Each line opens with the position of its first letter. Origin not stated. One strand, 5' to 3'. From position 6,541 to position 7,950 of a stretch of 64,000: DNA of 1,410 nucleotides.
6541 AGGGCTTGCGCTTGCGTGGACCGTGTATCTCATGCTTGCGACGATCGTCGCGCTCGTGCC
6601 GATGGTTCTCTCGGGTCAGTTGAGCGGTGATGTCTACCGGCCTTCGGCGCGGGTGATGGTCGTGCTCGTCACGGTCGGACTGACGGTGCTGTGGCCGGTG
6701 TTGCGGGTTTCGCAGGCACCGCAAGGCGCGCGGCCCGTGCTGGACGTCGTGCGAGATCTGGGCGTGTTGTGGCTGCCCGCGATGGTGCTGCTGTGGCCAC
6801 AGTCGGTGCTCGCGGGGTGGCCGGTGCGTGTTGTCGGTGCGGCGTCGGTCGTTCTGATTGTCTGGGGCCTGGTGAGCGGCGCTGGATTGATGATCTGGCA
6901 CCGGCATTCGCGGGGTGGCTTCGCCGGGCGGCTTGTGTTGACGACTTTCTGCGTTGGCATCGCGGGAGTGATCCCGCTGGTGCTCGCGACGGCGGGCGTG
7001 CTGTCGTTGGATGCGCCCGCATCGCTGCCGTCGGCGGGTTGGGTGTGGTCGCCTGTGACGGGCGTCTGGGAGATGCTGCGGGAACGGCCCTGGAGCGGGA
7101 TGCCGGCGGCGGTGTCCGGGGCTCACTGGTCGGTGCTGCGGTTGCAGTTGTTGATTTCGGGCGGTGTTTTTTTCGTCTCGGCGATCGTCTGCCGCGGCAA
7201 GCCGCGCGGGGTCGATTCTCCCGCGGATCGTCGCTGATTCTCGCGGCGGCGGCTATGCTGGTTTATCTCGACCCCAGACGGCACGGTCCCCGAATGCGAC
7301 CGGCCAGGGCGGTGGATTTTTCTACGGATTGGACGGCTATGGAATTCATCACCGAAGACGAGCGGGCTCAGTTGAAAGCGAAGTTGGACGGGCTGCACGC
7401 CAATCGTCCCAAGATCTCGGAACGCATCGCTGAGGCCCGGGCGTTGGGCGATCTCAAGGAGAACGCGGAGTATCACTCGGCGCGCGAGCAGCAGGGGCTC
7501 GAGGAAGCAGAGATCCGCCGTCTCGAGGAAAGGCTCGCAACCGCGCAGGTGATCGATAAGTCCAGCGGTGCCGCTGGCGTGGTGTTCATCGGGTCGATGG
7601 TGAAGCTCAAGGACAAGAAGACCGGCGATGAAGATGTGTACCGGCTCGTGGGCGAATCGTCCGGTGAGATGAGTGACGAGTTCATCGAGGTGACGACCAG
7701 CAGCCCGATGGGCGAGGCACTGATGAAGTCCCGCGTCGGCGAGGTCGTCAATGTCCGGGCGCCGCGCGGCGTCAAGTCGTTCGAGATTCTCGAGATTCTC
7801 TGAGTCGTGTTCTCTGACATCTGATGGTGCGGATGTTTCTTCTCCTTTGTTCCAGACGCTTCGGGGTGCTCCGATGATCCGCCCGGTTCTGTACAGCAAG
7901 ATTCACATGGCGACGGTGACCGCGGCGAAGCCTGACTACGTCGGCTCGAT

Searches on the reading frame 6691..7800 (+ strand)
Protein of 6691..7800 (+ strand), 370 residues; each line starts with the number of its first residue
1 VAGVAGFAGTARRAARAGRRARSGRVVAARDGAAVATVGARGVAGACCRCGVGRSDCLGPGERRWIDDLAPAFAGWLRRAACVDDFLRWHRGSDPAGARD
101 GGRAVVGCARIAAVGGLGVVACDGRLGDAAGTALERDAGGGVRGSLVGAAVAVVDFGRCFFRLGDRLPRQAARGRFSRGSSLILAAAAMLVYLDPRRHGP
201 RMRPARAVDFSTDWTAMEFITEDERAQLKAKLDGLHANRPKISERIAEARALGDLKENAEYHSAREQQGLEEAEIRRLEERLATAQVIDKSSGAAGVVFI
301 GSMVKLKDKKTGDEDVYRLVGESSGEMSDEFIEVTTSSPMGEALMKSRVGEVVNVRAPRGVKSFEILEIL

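Call 11: search_protein_families(library=pfam, proteins=[window:6691-7800:+], max_evalue=0.01)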
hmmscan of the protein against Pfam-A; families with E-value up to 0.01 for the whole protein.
window:6691-7800:+ (370 aa): 2 families
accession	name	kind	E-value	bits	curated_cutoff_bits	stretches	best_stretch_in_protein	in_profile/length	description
PF03449.20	GreA_GreB_N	-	2.2e-20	73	24.5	1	220-287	3-71/71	Transcription elongation factor, N-terminal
PF01272.25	GreA_GreB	-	1.2e-17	64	26.9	1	295-369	3-75/77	Transcription elongation factor, GreA/GreB, C-term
